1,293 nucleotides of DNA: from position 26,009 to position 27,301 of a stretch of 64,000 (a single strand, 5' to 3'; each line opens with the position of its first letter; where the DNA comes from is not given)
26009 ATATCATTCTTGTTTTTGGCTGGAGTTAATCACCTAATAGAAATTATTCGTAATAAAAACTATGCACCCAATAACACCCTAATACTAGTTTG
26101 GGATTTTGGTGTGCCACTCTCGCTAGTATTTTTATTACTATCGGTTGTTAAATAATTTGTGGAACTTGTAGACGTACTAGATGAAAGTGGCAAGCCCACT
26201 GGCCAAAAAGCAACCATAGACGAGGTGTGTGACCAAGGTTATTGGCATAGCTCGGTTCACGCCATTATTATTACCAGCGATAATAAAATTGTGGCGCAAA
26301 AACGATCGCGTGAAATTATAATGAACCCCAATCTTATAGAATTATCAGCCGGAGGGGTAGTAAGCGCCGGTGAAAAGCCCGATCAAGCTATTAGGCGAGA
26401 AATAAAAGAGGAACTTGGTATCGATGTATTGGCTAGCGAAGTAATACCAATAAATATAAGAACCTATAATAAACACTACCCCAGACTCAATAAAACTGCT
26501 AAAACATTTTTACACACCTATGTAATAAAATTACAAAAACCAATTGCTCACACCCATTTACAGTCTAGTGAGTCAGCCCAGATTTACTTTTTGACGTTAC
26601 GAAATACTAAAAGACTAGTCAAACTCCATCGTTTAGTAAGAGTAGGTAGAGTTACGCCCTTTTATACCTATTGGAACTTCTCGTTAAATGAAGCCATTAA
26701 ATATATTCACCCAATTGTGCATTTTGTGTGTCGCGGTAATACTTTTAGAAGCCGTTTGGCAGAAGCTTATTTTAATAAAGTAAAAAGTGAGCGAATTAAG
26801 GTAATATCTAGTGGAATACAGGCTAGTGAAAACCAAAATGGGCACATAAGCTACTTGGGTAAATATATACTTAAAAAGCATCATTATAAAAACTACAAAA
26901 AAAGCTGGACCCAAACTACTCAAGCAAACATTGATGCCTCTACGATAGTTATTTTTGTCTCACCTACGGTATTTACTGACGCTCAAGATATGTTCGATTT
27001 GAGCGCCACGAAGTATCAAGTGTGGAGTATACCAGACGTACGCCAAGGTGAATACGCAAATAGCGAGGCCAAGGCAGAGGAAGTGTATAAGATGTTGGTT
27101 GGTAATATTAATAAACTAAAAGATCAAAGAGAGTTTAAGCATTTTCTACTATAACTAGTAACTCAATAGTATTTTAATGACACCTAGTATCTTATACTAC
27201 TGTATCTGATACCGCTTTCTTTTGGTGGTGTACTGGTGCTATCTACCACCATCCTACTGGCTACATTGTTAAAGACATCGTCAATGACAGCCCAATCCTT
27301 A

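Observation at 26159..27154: Nudix hydrolase fused to a low-molecular-weight PTP/ArsC-like phosphatase domain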

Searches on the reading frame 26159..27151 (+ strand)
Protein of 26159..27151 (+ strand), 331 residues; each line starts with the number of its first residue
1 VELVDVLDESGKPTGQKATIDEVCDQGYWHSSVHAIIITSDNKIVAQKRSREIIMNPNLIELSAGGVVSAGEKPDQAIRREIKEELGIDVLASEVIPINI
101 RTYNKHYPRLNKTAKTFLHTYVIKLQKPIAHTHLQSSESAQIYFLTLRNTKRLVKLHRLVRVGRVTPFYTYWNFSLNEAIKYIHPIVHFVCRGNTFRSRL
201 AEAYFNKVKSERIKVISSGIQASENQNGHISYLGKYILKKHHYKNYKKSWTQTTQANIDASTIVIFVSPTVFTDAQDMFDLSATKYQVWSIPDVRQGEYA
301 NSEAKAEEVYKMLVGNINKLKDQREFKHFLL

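Call 3: search_protein_families(library=pfam, proteins=[window:26159-27151:+], max_evalue=0.1)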
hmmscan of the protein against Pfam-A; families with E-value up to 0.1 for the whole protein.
window:26159-27151:+ (331 aa): 3 families
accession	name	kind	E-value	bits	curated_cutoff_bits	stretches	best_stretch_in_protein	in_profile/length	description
PF00293.34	NUDIX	-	2.8e-11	44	21.1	1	30-144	3-112/134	NUDIX domain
PF01451.26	LMWPc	-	1.9e-07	31.8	23.2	1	187-281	1-98/144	Low molecular weight phosphotyrosine protein phosphatase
PF22327.2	Nudt16-like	-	0.0079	16.6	27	1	64-127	38-97/161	U8 snoRNA-decapping enzyme-like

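Call 4: search_protein_families(library=ncbifam, proteins=[window:26159-27151:+], max_evalue=0.1)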
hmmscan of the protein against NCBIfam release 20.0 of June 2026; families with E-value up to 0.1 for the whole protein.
window:26159-27151:+ (331 aa): 22 families
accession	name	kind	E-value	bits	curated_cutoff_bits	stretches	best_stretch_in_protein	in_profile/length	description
NF011922.0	PRK15393.1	equivalog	1.5e-10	41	152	1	1-89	10-97/182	NUDIX hydrolase YfcD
TIGR00586.1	mutt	equivalog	3.2e-08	33.6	97.9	1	35-95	10-68/129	8-oxo-dGTP diphosphatase MutT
NF006530.0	PRK08999.1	equivalog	1.5e-07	30.8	245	1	33-105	9-79/315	Nudix family hydrolase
NF002995.0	PRK03759.1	equivalog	4e-07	29.9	127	1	2-96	7-101/185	isopentenyl-diphosphate Delta-isomerase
NF007834.0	PRK10546.1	equivalog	4.2e-07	29.8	156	1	33-105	6-76/135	pyrimidine (deoxy)nucleoside triphosphate diphosphatase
NF008044.0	PRK10776.1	equivalog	4.3e-07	29.9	148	1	35-95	9-67/130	8-oxo-dGTP diphosphatase MutT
NF041653.1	Nud_hyd_Meth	equivalog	8e-07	29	300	1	27-99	24-95/170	Nudix hydrolase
NF012016.0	PRK15472.1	equivalog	3.3e-06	26.8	95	1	37-101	10-73/141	nucleoside triphosphatase NudI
NF001938.0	PRK00714.1-5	equivalog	2.1e-05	23.9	116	1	29-90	12-76/172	RNA pyrophosphohydrolase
NF010053.0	PRK13530.1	subfamily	2.8e-05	24.5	215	1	186-223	5-42/133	arsenate reductase (thioredoxin)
TIGR02689.1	ars_reduc_gluta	equivalog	2.8e-05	24.3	157.6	1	187-226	3-42/126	arsenate reductase, glutathione/glutaredoxin type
TIGR02691.1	arsC_pI258_fam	equivalog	8e-05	22.9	174.3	1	187-222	1-36/129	arsenate reductase (thioredoxin)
NF006961.0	PRK09438.1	equivalog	0.0013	18.2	103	1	32-101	10-74/151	dihydroneopterin triphosphate diphosphatase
NF001935.0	PRK00714.1-2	equivalog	0.002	17.6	259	1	26-93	4-65/183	RNA pyrophosphohydrolase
TIGR00052.1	TIGR00052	subfamily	0.0037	16.9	79.55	1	50-90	72-111/188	nudix-type nucleoside diphosphatase, YffH/AdpP family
TIGR02150.1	IPP_isom_1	equivalog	0.013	15.4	105.8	1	6-153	3-143/159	isopentenyl-diphosphate delta-isomerase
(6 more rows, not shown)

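Call 5: find_homologous_proteins(query=window:26159-27151:+, max_evalue=0.001)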
Query window:26159-27151:+ (331 aa): 24 proteins with E <= 0.001 among 1149 candidates.
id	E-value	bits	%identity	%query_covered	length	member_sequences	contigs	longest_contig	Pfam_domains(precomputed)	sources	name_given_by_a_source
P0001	2.0e-218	742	100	100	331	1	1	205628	PF01451.28,PF00293.35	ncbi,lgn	-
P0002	4.7e-189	645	86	100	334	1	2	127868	PF01451.28,PF00293.35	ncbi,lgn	-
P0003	1.7e-131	456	61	100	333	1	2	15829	PF01451.28,PF00293.35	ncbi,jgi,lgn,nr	ncbi:MAG: isopentenyl-diphosphate Delta-isomerase [Patescibacteria group bacterium]|jgi:protein-tyro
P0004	4.5e-131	455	62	99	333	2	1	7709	PF01451.28,PF00293.35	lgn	-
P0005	2.1e-130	453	63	99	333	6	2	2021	PF01451.28,PF00293.35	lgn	-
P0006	1.4e-122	427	59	97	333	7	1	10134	PF01451.28,PF00293.35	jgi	-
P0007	9.6e-122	424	58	97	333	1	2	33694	PF00293.35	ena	-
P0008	3.0e-121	423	57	99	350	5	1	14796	PF01451.28,PF00293.35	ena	-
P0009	3.3e-119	416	58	100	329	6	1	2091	PF01451.28,PF00293.35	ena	-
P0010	5.9e-119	415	58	100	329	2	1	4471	PF01451.28,PF00293.35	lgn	-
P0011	8.4e-119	415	56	100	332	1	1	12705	PF01451.28,PF00293.35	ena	-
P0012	1.5e-118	414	58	100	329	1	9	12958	PF01451.28,PF00293.35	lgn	-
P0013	1.6e-118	414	57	100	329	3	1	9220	PF01451.28,PF00293.35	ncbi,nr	ncbi:MAG TPA: NUDIX domain-containing protein [Candidatus Saccharibacteria bacterium]|nr:NUDIX domai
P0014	1.2e-117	411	56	100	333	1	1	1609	PF01451.28,PF00293.35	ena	-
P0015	1.5e-117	411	57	97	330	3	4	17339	PF01451.28,PF00293.35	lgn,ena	-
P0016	2.6e-117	410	56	99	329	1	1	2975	PF01451.28,PF00293.35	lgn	-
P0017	3.0e-117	410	57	97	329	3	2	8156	PF01451.28,PF00293.35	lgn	-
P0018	7.1e-114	398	54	100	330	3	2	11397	PF01451.28,PF00293.35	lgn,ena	-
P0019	3.5e-79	284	43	96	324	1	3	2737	PF01451.28,PF00293.35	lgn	-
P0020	9.7e-75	270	41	96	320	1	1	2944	PF00293.35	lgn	-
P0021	1.1e-70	257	39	96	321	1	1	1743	PF00293.35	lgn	-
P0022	1.6e-44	171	34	54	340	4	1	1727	PF01451.28,PF00293.35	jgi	jgi:8-oxo-dGTP pyrophosphatase MutT (NUDIX family)/protein-tyrosine-phosphatase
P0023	1.7e-41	161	33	54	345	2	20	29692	PF01451.28,PF00293.35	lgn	-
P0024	4.9e-11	61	30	38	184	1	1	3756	PF00293.35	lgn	-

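Call 6: search_solved_structures(query=window:26159-27151:+, max_evalue=1, show_alignments=4)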
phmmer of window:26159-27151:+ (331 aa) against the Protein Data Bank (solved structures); distinct sequences matched with E-value up to 1: 44.
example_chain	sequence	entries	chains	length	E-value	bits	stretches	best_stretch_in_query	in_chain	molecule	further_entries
2fkb_A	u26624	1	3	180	5.9e-06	29.1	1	2-89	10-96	Putative Nudix hydrolase yfcD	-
1q27_A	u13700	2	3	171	9e-06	28.5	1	5-95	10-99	Putative Nudix hydrolase DR0079 | Putative Nudix hydrolase DR_0079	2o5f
3n77_A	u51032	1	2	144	0.00058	22.6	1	57-101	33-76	Nucleoside triphosphatase nudI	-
3oga_A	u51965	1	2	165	0.00073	22.3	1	57-101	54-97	Nucleoside triphosphatase nudI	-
5x1x_A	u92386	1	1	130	0.00091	21.9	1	35-110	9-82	Mutator mutT protein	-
3hhj_A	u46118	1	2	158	0.0013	21.5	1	37-103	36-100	Mutator mutT protein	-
6dt3_A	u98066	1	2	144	0.0019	20.9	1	57-108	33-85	Nucleoside triphosphatase NudI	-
3ees_A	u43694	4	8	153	0.0047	19.6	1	25-95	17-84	Probable pyrophosphohydrolase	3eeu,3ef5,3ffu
3r03_A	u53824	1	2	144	0.0054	19.4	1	59-103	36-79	NUDIX hydrolase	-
5zrc_A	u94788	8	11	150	0.0065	19.1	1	39-99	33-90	Putative mutator protein MutT2/NUDIX hydrolase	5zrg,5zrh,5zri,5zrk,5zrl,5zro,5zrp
1mut_A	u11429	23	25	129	0.0065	19.1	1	36-89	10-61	NUCLEOSIDE TRIPHOSPHATE PYROPHOSPHOHYDROLASE | Mutator mutT protein | 7,8-dihydro-8-oxoguanine-triphosphatase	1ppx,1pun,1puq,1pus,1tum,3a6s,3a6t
1y1l_A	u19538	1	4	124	0.0069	19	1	187-315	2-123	arsenate reductase (arsC)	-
2rrk_A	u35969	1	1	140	0.0073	19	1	33-101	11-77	CTP pyrophosphohydrolase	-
1jl3_A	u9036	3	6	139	0.01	18.5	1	185-223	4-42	ARSENATE REDUCTASE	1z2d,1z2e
1zgg_A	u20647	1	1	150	0.011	18.4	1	188-249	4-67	Putative low molecular weight protein-tyrosine-phosphatase ywlE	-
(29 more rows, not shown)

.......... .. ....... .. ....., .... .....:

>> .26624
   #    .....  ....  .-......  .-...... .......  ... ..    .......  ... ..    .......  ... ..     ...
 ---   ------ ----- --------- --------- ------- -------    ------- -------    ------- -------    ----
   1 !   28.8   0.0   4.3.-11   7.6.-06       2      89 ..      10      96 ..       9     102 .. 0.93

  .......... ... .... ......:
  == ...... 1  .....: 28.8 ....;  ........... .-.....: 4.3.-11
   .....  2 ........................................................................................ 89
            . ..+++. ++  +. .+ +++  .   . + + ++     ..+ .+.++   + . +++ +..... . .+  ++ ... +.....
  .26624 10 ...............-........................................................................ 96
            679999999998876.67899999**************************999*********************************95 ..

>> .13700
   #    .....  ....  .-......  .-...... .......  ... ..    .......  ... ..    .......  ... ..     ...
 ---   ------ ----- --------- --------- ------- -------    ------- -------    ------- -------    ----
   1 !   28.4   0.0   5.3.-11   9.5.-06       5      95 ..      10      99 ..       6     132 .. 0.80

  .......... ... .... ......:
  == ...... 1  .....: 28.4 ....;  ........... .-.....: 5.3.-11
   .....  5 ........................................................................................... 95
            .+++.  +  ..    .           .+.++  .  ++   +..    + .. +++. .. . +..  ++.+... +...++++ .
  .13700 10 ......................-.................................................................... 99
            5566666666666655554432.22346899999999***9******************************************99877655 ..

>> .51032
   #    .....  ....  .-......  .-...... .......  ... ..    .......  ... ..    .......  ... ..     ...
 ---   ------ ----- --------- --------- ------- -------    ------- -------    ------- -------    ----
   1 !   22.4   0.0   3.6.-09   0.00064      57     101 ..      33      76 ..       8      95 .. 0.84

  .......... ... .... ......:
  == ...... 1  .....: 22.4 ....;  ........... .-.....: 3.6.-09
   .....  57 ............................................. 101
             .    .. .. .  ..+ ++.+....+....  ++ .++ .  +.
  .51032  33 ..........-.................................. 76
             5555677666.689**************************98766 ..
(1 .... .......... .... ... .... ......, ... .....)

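Call 9: find_encoding_contigs(protein=P0023, flank=6000, max_places=4)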
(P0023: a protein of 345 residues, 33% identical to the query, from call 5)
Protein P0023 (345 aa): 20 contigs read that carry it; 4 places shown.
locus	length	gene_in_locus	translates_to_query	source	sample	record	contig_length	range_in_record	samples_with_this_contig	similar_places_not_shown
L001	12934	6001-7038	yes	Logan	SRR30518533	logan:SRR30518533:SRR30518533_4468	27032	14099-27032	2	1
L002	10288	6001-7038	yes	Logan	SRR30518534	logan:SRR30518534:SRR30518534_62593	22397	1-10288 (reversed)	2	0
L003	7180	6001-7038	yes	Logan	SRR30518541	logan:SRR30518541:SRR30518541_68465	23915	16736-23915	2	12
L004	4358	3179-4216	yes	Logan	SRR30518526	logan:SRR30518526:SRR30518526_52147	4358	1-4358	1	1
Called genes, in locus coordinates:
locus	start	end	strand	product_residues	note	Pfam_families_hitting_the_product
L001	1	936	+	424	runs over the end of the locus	PF08245:Mur_ligase_M, PF08353:MurT_C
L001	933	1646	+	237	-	PF07685:GATase_3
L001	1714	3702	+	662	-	PF17191:RecG_wedge, PF00270:DEAD, PF04851:ResIII, PF00271:Helicase_C, PF19833:RecG_dom3_C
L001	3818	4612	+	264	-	-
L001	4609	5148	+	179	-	PF03602:Cons_hypoth95, PF02005:TRM (weak), PF01170:UPF0020 (faint), PF05175:MTS (weak), PF02475:TRM5-TYW2_MTfase (weak), PF06325:PrmA, PF13649:Methyltransf_25 (faint)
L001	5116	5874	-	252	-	PF06790:UPF0259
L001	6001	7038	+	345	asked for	PF01451:LMWPc, PF00293:NUDIX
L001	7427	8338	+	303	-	PF01145:Band_7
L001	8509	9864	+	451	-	PF13393:tRNA-synt_His, PF00587:tRNA-synt_2b, PF03129:HGTP_anticodon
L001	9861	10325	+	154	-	-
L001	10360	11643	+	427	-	PF05697:Trigger_N, PF00254:FKBP_C, PF05698:Trigger_C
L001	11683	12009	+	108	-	-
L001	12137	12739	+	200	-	PF00574:CLP_protease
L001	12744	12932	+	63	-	?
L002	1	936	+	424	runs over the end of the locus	PF08245:Mur_ligase_M, PF08353:MurT_C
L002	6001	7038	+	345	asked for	PF01451:LMWPc, PF00293:NUDIX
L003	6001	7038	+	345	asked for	PF01451:LMWPc, PF00293:NUDIX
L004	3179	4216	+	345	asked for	PF01451:LMWPc, PF00293:NUDIX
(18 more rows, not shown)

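Call 10: find_encoding_contigs(protein=P0003, flank=6000, max_places=3)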
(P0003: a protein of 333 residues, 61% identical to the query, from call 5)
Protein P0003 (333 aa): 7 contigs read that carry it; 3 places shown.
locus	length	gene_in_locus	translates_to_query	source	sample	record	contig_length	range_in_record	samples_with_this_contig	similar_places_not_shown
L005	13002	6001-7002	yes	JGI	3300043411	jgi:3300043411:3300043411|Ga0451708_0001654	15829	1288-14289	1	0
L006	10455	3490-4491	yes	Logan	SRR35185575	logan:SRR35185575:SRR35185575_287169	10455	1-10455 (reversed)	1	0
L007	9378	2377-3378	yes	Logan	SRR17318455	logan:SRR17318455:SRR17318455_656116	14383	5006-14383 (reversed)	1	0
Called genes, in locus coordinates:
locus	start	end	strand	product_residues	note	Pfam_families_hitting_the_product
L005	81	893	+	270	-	PF00078:RVT_1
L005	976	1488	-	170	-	-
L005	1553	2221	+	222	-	-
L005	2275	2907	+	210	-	PF06736:TMEM175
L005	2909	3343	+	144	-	-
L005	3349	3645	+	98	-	-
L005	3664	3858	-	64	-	-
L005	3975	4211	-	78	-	-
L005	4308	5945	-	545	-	PF12708:Pect-lyase_RHGA_epim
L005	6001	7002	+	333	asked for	PF00293:NUDIX, PF01451:LMWPc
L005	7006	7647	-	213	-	-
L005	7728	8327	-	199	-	PF04203:Sortase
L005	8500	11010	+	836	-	PF00690:Cation_ATPase_N, PF00122:E1-E2_ATPase, PF00702:Hydrolase, PF13246:Cation_ATPase (weak), PF08282:Hydrolase_3 (weak), PF00689:Cation_ATPase_C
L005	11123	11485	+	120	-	-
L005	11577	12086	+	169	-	PF27226:AF_1845 (weak)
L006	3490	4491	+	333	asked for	PF00293:NUDIX, PF01451:LMWPc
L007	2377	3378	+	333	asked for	PF00293:NUDIX, PF01451:LMWPc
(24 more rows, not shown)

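Call 11: find_encoding_contigs(protein=P0002, flank=5000, max_places=2)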
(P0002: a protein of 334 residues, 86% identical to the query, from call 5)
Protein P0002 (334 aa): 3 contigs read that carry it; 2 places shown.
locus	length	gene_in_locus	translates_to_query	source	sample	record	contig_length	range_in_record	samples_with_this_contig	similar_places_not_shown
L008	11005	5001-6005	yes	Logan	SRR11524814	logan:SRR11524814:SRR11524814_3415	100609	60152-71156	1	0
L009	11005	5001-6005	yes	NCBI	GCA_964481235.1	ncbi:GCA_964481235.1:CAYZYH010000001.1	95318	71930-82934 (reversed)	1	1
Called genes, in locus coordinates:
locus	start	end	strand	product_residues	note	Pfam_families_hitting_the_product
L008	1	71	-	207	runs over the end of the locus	PF06736:TMEM175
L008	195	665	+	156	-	-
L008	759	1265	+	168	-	PF20589:DUF6790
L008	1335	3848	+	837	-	PF00690:Cation_ATPase_N, PF00122:E1-E2_ATPase, PF00702:Hydrolase, PF13246:Cation_ATPase, PF08282:Hydrolase_3 (weak), PF00689:Cation_ATPase_C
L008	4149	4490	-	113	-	-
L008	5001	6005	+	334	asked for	PF00293:NUDIX, PF01451:LMWPc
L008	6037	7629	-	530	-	PF12708:Pect-lyase_RHGA_epim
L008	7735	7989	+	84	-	PF14242:DUF4342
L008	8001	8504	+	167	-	PF27226:AF_1845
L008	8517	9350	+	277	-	PF00561:Abhydrolase_1, PF12146:Hydrolase_4, PF12697:Abhydrolase_6, PF07819:PGAP1 (weak)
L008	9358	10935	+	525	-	PF11074:DUF2779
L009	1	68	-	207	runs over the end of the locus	PF06736:TMEM175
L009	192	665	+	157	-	-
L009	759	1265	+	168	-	PF20589:DUF6790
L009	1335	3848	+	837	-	PF00690:Cation_ATPase_N, PF00122:E1-E2_ATPase, PF00702:Hydrolase, PF13246:Cation_ATPase, PF08282:Hydrolase_3 (weak), PF00689:Cation_ATPase_C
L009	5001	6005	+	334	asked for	PF00293:NUDIX, PF01451:LMWPc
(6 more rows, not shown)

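Call 12: find_encoding_contigs(protein=P0007, flank=5000, max_places=2)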
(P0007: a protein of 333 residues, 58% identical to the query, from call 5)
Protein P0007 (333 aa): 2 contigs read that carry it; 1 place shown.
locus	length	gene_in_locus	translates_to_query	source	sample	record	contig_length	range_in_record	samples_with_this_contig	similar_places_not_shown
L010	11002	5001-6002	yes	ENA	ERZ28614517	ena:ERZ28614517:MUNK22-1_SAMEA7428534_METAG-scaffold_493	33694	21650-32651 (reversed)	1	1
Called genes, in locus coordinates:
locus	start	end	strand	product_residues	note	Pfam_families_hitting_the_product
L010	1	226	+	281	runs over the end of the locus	PF02678:Pirin, PF05726:Pirin_C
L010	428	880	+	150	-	PF09374:PG_binding_3 (faint), PF01471:PG_binding_1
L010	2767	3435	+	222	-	PF06736:TMEM175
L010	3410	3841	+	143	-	-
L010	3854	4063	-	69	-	-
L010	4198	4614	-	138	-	-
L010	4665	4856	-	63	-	-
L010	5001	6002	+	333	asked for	PF00293:NUDIX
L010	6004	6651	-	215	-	PF10099:RskA_C (faint)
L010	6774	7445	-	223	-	-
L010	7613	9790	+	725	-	-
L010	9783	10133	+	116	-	PF00689:Cation_ATPase_C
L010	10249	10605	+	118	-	-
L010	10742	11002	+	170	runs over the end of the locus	PF27226:AF_1845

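Call 13: find_encoding_contigs(protein=P0008, flank=5000, max_places=2)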
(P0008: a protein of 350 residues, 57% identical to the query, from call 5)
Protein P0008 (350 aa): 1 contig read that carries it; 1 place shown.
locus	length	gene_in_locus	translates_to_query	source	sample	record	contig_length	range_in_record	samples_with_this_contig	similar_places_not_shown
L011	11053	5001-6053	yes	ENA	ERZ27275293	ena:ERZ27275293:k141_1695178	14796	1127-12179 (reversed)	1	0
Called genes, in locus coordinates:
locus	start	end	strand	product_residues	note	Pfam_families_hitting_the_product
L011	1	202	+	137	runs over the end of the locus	-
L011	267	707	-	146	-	-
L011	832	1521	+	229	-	-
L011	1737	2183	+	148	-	-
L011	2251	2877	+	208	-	PF06736:TMEM175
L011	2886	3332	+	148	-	-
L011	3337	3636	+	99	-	-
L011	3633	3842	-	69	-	-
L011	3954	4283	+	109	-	-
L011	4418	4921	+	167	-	PF20589:DUF6790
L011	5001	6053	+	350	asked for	PF00293:NUDIX, PF01451:LMWPc (weak)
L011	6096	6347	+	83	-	PF14242:DUF4342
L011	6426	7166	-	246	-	PF10099:RskA_C (weak)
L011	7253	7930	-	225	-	-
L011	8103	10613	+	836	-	PF00690:Cation_ATPase_N, PF00122:E1-E2_ATPase, PF00702:Hydrolase, PF13246:Cation_ATPase (weak), PF08282:Hydrolase_3 (weak), PF00689:Cation_ATPase_C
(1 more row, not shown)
